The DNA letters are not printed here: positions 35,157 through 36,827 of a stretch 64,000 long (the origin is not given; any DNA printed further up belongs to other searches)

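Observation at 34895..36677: Two-gene unit: 456-aa protein of unrecognisable family followed 8 nt later by a stand-alone cNMP-binding domain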

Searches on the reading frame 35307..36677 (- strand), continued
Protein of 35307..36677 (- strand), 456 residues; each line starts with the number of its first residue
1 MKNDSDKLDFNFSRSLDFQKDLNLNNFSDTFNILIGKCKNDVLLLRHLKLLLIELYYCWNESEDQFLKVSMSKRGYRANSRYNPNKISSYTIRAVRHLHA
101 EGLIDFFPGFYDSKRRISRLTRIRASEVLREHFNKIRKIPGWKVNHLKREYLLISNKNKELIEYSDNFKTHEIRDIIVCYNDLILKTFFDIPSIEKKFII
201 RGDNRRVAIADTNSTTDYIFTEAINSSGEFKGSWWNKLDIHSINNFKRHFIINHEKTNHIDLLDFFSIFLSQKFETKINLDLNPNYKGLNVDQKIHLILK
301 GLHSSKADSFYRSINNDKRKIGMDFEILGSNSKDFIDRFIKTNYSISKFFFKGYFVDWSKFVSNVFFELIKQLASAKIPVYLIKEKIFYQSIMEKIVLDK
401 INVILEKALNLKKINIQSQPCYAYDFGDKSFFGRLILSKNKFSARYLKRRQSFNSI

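Call 32: find_related_loci(query=A1, collection=genome_contigs, flank=4000)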
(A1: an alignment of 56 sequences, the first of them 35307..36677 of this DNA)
Query A1 (456 aa) in genome_contigs; peptide patterns used: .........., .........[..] (x = any residue, [..] = any of these).
40 stretches matched a pattern; 37 encode a relative of the query (tblastn E <= 1e-3); 37 distinct loci.
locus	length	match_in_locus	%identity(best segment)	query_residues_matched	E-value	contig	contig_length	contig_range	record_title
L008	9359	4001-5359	44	1-453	3e-124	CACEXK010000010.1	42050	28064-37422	uncultured Alphaproteobacteria bacterium isolate AG-404-M02 genome assembly, contig: AG-404-M02_NODE_10, whole genome sh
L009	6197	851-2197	44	1-451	1e-111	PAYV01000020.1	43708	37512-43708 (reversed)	MAG: Rickettsiales bacterium isolate SP91 156754, whole genome shotgun sequence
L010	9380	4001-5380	43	1-453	2e-111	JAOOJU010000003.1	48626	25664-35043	Rickettsiales bacterium isolate AH-716-M15 AH-716-M15_NODE_3, whole genome shotgun sequence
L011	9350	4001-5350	42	1-453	6e-109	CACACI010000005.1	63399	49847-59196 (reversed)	uncultured Alphaproteobacteria bacterium isolate AG-343-F10 genome assembly, contig: AG-343-F10_NODE_5, whole genome sho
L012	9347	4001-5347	43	1-453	3e-108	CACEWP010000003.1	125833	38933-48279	uncultured Alphaproteobacteria bacterium isolate AG-907-I19 genome assembly, contig: AG-907-I19_NODE_3, whole genome sho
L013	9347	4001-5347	42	1-453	1e-107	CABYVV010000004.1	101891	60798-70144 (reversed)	MAG: uncultured Alphaproteobacteria bacterium isolate AG-895-B20 genome assembly, contig: AG-895-B20_NODE_4, whole genom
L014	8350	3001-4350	43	1-449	3e-107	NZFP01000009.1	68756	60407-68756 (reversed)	MAG: Rickettsiales bacterium isolate MED715 MHASMcontig_908942, whole genome shotgun sequence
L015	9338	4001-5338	45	1-446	1e-120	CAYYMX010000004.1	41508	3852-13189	MAG TPA_asm: uncultured Alphaproteobacteria bacterium isolate SRP077602_co4_20 genome assembly, contig: NODE_1370_length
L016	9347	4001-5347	43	1-453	1e-106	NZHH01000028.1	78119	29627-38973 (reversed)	MAG: Rickettsiales bacterium isolate MED652 57284, whole genome shotgun sequence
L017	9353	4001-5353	38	1-453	7e-104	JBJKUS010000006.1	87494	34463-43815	MAG: Alphaproteobacteria bacterium isolate LRMED-289 Alphaproteobacteria-LRMED-289-C6, whole genome shotgun sequence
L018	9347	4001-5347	41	1-453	1e-103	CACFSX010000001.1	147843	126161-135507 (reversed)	uncultured Alphaproteobacteria bacterium isolate AG-908-P05 genome assembly, contig: AG-908-P05_NODE_1, whole genome sho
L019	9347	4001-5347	41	1-453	3e-102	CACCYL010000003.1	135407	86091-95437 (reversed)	uncultured Alphaproteobacteria bacterium isolate AG-903-D15 genome assembly, contig: AG-903-D15_NODE_3, whole genome sho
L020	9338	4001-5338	41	1-449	8e-107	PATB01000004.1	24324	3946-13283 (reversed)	MAG: Alphaproteobacteria bacterium isolate SAT166 207113, whole genome shotgun sequence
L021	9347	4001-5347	41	1-453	6e-101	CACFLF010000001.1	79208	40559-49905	uncultured Alphaproteobacteria bacterium isolate AG-908-F15 genome assembly, contig: AG-908-F15_NODE_1, whole genome sho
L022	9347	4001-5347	40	1-453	2e-100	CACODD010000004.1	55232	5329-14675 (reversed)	MAG: uncultured Alphaproteobacteria bacterium isolate AH-287-P08 genome assembly, contig: AH-287-P08_NODE_4, whole genom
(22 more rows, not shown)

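Call 41: search_solved_structures(query=A3, max_evalue=10, show_alignments=3)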
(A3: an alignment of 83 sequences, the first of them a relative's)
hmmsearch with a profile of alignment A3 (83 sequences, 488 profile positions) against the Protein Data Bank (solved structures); distinct sequences matched with E-value up to 10: 1.
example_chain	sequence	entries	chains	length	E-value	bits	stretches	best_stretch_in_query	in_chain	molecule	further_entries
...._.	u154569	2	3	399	1.2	11.1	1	347-385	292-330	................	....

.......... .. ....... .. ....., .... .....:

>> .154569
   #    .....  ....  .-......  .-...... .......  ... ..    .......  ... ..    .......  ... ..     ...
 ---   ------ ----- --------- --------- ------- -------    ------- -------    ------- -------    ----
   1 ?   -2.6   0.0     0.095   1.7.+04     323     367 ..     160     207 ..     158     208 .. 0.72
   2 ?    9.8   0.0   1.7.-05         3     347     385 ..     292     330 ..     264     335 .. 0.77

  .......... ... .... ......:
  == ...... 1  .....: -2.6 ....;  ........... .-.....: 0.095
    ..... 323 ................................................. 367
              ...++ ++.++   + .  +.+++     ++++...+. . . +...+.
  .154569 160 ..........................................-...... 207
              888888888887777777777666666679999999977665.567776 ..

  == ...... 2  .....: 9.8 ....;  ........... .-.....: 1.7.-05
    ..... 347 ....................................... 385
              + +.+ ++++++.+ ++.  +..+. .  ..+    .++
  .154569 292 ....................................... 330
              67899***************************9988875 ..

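Call 42: search_dna_similar(query=P0133, collection=phages, mode=protein, max_evalue=0.001, max_rows=25)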
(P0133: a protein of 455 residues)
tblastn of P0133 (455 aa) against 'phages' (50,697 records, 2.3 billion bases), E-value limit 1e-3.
Records with a match: 286; places in all: 308; records where one place covers at least 80% of the query: 2.
Best place of each record, by identity: <60% 286.
By first word of the organism name: Vibrio 144; Rheinheimera 115; Aeromonas 14; Shewanella 5; Pseudoalteromonas 5; Klebsiella 2; Pseudaeromonas 1.
By host as written in the record: Rheinheimera sp. BAL341 115; - 94; Vibrio cholerae 19; Aeromonas sp. 5; Vibrio cholerae O1 5; Aeromonas hydrophila 4; Enterovibrio norvegicus 3; Vibrio parahaemolyticus 3; and 24 more.
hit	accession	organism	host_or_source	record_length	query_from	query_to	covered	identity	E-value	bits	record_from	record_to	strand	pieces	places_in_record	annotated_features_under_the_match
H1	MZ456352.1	Vibrio phage HNL01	Aliivibrio fischeri ES114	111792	55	421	81%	27.2%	9e-23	107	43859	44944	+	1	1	hypothetical protein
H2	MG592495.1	Vibrio phage 1.121.O._10N.286.46.C4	Enterovibrio norvegicus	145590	42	405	80%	27.3%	9e-23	107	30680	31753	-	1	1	hypothetical protein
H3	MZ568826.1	Shewanella phage vB_SspS_KASIA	Shewanella sp. M16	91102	117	425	68%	31.9%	3e-33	139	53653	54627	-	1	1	hypothetical protein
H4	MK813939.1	Aeromonas phage 4L372D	Aeromonas hydrophila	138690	88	418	73%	27.5%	6e-22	105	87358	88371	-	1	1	4L372D_150: hypothetical protein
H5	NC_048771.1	Aeromonas phage 4L372D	Aeromonas hydrophila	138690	88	418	73%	27.5%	6e-22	105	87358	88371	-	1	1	4L372D_150: hypothetical protein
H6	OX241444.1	Vibrio phage 496E54-1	Seawater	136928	107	420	69%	28.9%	1e-16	89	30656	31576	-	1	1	conserved hypothetical protein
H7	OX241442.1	Vibrio phage 495E54-1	Seawater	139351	107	420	69%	28.9%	1e-16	89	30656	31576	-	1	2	conserved hypothetical protein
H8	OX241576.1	Vibrio phage 193E37-1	Seawater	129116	107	420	69%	28.9%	2e-16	88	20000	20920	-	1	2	conserved hypothetical protein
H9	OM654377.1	Pseudaeromonas phage vB_PpeM_ KLEP7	Pseudaeromonas pectinilytica strain ...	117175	65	420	78%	25.3%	4e-20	100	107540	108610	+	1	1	hypothetical protein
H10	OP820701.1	Aeromonas phage vB_AdhM_TS9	Aeromonas dhakensis AM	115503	155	425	60%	32.3%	1e-21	103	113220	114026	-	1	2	hypothetical protein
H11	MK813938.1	Aeromonas phage 2L372X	Aeromonas hydrophila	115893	101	420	70%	27.0%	2e-14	82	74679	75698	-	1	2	2L372X_127: hypothetical protein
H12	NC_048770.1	Aeromonas phage 2L372X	Aeromonas hydrophila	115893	101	420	70%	27.0%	2e-14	82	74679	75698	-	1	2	2L372X_127: hypothetical protein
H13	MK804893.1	Aeromonas phage 2L372D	Aeromonas hydrophila;Aeromonas ...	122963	101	420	70%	27.0%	2e-14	82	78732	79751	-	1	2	hypothetical protein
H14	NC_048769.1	Aeromonas phage 2L372D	Aeromonas hydrophila;Aeromonas ...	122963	101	420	70%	27.0%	2e-14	82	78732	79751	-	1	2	hypothetical protein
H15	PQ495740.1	Aeromonas phage PhAER-3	Aeromonas sp.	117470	101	420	70%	26.5%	4e-12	75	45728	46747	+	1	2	hypothetical protein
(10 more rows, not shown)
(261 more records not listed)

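Call 43: find_homologous_proteins(query=P0116, max_evalue=0.00001)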
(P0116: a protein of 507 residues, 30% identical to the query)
Query P0116 (507 aa): 1356 proteins with E <= 0.00001 among 6895 candidates; the best 120 are listed.
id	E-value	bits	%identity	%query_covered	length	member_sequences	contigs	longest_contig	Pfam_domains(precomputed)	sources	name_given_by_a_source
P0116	0.0e+0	1167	100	100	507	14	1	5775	-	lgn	-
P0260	6.1e-252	855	75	99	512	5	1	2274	-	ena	-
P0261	4.3e-190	651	61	97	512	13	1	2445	-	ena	-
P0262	7.6e-170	584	55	97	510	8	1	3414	-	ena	-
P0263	1.5e-168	580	55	95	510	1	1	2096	-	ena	-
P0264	3.2e-168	579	54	97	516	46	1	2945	-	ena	-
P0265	2.5e-166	573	54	97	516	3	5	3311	-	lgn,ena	-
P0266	3.8e-135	470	48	98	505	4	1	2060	-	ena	-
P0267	4.5e-135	469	48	96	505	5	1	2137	-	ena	-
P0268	1.8e-133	464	48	97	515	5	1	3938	-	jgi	-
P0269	2.1e-131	457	48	97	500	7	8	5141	-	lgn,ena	-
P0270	2.6e-130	454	47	98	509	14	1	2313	-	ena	-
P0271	5.7e-128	446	46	97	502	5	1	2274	-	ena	-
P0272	1.7e-127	444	45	97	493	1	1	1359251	-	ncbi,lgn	ncbi:hypothetical protein ABXT54_02000 [Methylophilaceae bacterium Uisw_099_01]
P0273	4.5e-127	443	45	97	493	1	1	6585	-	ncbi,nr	ncbi:hypothetical protein N9A21_06235 [Methylophilaceae bacterium]|nr:hypothetical protein [Methylop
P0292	6.1e-94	334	40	98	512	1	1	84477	-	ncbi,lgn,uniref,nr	ncbi:hypothetical protein SAMN05216302_10154 [Nitrosomonas aestuarii]|uniref:DNA polymerase family A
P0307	7.8e-82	294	39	84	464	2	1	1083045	-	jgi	jgi:hypothetical protein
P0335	2.5e-67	246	35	87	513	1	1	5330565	-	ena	-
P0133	4.0e-64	235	35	86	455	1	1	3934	-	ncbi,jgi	jgi:hypothetical protein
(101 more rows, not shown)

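Call 44: get_annotated_region(hit=H3, flank=6000)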
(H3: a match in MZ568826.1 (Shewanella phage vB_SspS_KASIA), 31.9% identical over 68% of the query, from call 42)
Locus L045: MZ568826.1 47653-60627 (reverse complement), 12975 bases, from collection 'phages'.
description: Shewanella phage vB_SspS_KASIA, complete genome.
organism: Shewanella phage vB_SspS_KASIA (NCBI taxid 2866686)
taxonomy: Viruses; Duplodnaviria; Heunggongvirae; Uroviricota; Caudoviricetes
host: Shewanella sp. M16; source: arsenic-containing microbial mats; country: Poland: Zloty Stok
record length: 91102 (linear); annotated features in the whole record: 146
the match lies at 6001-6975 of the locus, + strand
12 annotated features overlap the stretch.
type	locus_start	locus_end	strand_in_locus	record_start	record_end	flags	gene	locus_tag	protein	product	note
CDS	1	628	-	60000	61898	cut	-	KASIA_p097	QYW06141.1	DNA primase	-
CDS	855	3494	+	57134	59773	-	-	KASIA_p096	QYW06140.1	RNA polymerase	-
CDS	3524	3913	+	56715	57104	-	-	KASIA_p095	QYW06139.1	hypothetical protein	-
CDS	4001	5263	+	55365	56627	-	-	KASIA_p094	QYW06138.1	AAA ATPase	-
CDS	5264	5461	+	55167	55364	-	-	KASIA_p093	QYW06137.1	hypothetical protein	-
CDS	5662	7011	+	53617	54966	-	-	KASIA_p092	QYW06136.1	hypothetical protein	-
CDS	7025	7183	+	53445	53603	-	-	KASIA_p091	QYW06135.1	hypothetical protein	-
CDS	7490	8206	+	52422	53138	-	-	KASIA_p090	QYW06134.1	hypothetical protein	-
CDS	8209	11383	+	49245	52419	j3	-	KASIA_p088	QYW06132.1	terminase large subunit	-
CDS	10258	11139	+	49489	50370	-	-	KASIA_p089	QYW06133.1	HNH endonuclease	-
CDS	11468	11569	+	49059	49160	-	-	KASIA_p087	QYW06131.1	hypothetical protein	-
CDS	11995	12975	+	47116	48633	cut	-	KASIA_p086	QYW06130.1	portal protein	-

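Call 46: find_encoding_contigs(protein=P0272, flank=8000, max_places=1)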
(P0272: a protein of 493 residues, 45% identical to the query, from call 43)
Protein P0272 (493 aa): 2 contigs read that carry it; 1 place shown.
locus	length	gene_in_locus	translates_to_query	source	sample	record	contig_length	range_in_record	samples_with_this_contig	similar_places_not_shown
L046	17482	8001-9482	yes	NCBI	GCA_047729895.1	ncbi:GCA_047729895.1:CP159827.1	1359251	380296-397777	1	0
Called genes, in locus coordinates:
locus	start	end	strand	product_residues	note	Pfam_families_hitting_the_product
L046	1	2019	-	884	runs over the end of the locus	PF28598:PDH_E1_N, PF00456:Transketolase_N, PF17831:PDH_E1_M, PF22613:Transketolase_C_1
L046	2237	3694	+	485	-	PF00883:Peptidase_M17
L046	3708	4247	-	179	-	PF00578:AhpC-TSA, PF08534:Redoxin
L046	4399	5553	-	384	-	-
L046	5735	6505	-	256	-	PF01755:Glyco_transf_25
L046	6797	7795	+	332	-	PF24624:Int_N (weak), PF00589:Phage_integrase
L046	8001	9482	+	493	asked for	-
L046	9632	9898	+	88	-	-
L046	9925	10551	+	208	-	-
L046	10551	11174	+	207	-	PF00036:EF-hand_1 (faint), PF13202:EF-hand_5 (faint), PF13405:EF-hand_6 (faint), PF13499:EF-hand_7 (faint)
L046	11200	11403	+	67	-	-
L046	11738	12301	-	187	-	-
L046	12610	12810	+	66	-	-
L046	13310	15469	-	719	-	-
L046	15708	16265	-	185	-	PF00440:TetR_N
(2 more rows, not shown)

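Call 47: list_cluster_members(proteins=[P0292, P0037, P0030])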
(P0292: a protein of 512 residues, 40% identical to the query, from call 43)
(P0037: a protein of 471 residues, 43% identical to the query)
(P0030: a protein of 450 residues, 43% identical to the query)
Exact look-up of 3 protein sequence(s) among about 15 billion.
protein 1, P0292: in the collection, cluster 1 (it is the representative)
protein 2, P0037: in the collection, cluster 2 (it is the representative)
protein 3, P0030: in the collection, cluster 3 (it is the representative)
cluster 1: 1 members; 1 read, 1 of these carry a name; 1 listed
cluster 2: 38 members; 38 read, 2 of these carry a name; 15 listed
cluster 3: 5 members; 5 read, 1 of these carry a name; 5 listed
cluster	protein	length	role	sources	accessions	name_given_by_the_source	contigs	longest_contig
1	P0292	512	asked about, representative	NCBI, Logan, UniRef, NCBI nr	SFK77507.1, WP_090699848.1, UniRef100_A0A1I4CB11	hypothetical protein SAMN05216302_10154 [Nitrosomonas aestuarii] | DNA polymerase family A n=1 Tax=Nitrosomonas aestuarii TaxID=52441 RepID=A0A1I4CB11_9PROT | hypothetical protein [Nitrosomonas aestuarii]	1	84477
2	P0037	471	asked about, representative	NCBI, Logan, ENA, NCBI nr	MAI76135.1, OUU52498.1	MAG: hypothetical protein CBC25_02915 [Pelagibacteraceae bacterium TMED65] | hypothetical protein [Rickettsiales bacterium]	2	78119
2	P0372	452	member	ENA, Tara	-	strand:- start:4257 stop:5615 length:1359 start_codon:yes stop_codon:yes ...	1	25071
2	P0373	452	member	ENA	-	-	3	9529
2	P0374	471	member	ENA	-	-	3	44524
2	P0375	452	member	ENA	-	-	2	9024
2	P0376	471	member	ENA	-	-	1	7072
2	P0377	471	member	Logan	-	-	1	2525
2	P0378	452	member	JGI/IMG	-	-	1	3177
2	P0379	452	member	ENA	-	-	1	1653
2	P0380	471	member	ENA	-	-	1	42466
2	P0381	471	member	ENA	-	-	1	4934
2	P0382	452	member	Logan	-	-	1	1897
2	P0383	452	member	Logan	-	-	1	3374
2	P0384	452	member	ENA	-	-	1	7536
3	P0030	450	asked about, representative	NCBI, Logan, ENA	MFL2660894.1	MAG: hypothetical protein ACJ0G4_02990 [Alphaproteobacteria bacterium]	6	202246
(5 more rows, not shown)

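Call 61: predict_structure(alignment_id=A4)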
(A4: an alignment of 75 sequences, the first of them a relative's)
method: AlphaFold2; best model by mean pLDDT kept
length: 507 residues; sequences in the alignment: 75
mean_pLDDT: 91.8   pTM: 0.89
mean pLDDT of the five models: 91.8, 91.3, 90.1, 90.0, 88.2
residues with pLDDT >= 90: 380; 70-90: 116; 50-70: 4; < 50: 7
segments of 3 or more residues with pLDDT < 50: 501-507
pLDDT, mean of each block of 10 residues (from residue 1): 77 91 92 96 96 90 96 94 93 84 92 98 92 91 97 89 92 93 96 96 95 92 86 92 93 94 94 96 92 91 96 96 96 92 94 96 97 97 94 95 98 95 95 94 84 80 87 88 93 85 44
secondary structure, 60 per line:
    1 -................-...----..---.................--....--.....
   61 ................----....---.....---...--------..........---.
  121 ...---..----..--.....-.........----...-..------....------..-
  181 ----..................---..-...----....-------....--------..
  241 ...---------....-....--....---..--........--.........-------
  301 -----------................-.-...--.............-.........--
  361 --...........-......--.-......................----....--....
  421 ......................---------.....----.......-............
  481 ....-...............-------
elements in order: H2-17 E19-21 H31-47 H50-53 H56-76 E81-84 H88-92 H107-116 E120-123 E137-141 H143-151 E168-171 H185-202 E216-219 E227-230 E239-243 E253-256 H258-261 H264-267 E275-282 H285-293 H312-327 H336-348 H350-358 H363-373 H375-380 H385-406 E411-414 E417-421 H422-442 E452-456 H461-467 H469-484 H486-500

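Call 63: fold_search(model_id=the predicted structure, library=pdb)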
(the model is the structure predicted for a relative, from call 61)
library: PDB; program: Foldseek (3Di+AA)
matches with E <= 10: 220; with E <= 0.001: 31
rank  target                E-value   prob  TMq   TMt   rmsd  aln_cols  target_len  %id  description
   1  1xwl                  1.2e-05  1.00  0.23  0.21  16.2       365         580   14  BACILLUS STEAROTHERMOPHILUS (NEWLY IDENTIFIED STRAIN AS YET UNNAMED) DNA POLYMERASE FRAGMENT (released 1999-01-13)
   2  9qsc_A                3.7e-05  1.00  0.30  0.25  16.2       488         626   15  apPol-DNA-nucleotide complex consensus refinement (released 2025-10-29)
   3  9bps_B                3.7e-05  1.00  0.31  0.28  15.9       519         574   14  Plasmodium falciparum apicoplast DNA polymerase mutant - K417M (released 2025-05-14)
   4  7sxq_B                4.3e-05  1.00  0.26  0.24   8.0       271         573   20  Plasmodium falciparum apicoplast DNA polymerase (exo-minus) without affinity tag (released 2022-10-19)
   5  5dku_A                4.3e-05  1.00  0.25  0.23   8.7       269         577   21  C-terminal His tagged apPOL exonuclease mutant (released 2016-08-10)
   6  5dku_B                4.5e-05  1.00  0.27  0.24   8.9       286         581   20  C-terminal His tagged apPOL exonuclease mutant (released 2016-08-10)
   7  7sxq_A                4.7e-05  1.00  0.27  0.24   9.0       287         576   20  Plasmodium falciparum apicoplast DNA polymerase (exo-minus) without affinity tag (released 2022-10-19)
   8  6mu5_A                8.2e-05  1.00  0.24  0.21  11.8       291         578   16  Bst DNA polymerase I TNA/DNA binary complex (released 2019-06-05)
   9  6dsu_A                8.6e-05  1.00  0.24  0.22  12.7       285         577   17  Bst DNA polymerase I pre-insertion complex structure (released 2018-10-31)
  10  9cay_A                8.6e-05  1.00  0.27  0.26  15.8       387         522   19  Ternary structure of Plasmodium falciparum apicoplast DNA polymerase (exo-minus) (released 2024-11-06)
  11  7sxl_A                9.5e-05  1.00  0.29  0.26  11.7       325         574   17  Plasmodium falciparum apicoplast DNA polymerase (exo-minus) without affinity tag (released 2022-10-26)
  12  6dsx_A                9.5e-05  1.00  0.23  0.21  15.5       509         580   12  Bst DNA polymerase I post-chemistry (n+1 with dATP soak) structure (released 2018-10-31)
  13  9bps_A                1.1e-04  1.00  0.26  0.24   8.2       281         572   21  Plasmodium falciparum apicoplast DNA polymerase mutant - K417M (released 2025-05-14)
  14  9qv9_A                1.1e-04  1.00  0.27  0.23  19.4       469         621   14  apPol-DNA-nucleotide complex (ternary 3) (released 2025-10-29)
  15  2bdp_A                1.1e-04  1.00  0.24  0.22  12.8       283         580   17  CRYSTAL STRUCTURE OF BACILLUS DNA POLYMERASE I FRAGMENT COMPLEXED TO 9 BASE PAIRS OF DUPLEX DNA (released 1999-01-13)
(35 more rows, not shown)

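Call 68: search_protein_families(library=pfam, alignment_id=A3, max_evalue=1)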
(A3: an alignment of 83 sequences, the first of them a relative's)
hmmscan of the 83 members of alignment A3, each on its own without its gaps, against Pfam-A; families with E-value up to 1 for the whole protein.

A. member 1, P0116 (507 aa): 3 families
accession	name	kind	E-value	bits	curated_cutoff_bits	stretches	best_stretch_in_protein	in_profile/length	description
PF16216.10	GxGYxYP_N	-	0.0024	18.1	23.9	1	323-374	2-53/72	GxGYxYP_N 1st domain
PF00940.24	RNA_pol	-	0.05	12.9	22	1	403-436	319-352/448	DNA-dependent RNA polymerase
PF01159.24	Ribosomal_L6e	-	0.15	12.9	21.4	1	408-450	3-45/111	Ribosomal protein L6e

B. families by the number of members that match (of 83 scanned): 37 families (the first 25 are shown)
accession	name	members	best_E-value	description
PF00940.24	RNA_pol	3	0.024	DNA-dependent RNA polymerase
PF07934.18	OGG_N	2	0.031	8-oxoguanine DNA glycosylase, N-terminal domain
PF16216.10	GxGYxYP_N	1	0.0024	GxGYxYP_N 1st domain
PF10543.14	ORF6N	1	0.0039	ORF6N domain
PF20469.4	OLD-like_TOPRIM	1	0.0084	Overcoming lysogenization defect protein-like, TOPRIM domain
PF20849.2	TelK_muzzle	1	0.013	Protelomerase, muzzle domain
PF24987.1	HEAT_EF3_N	1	0.014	EF3 N-terminal HEAT repeat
PF20307.4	divDNAB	1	0.016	Divergent DnaB-like ATPase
PF18086.7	PPIP5K2_N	1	0.017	Diphosphoinositol pentakisphosphate kinase 2 N-terminal domain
PF23474.1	Acb1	1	0.018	Anti-CBASS protein Acb1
PF13463.12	HTH_27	1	0.021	Winged helix DNA-binding domain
PF11458.13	Mistic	1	0.034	Membrane-integrating protein Mistic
PF11507.13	Transcript_VP30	1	0.034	Ebola virus-specific transcription factor VP30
PF13455.12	MUG113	1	0.037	Meiotically up-regulated gene 113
PF05704.18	Caps_synth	1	0.038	Capsular polysaccharide synthesis protein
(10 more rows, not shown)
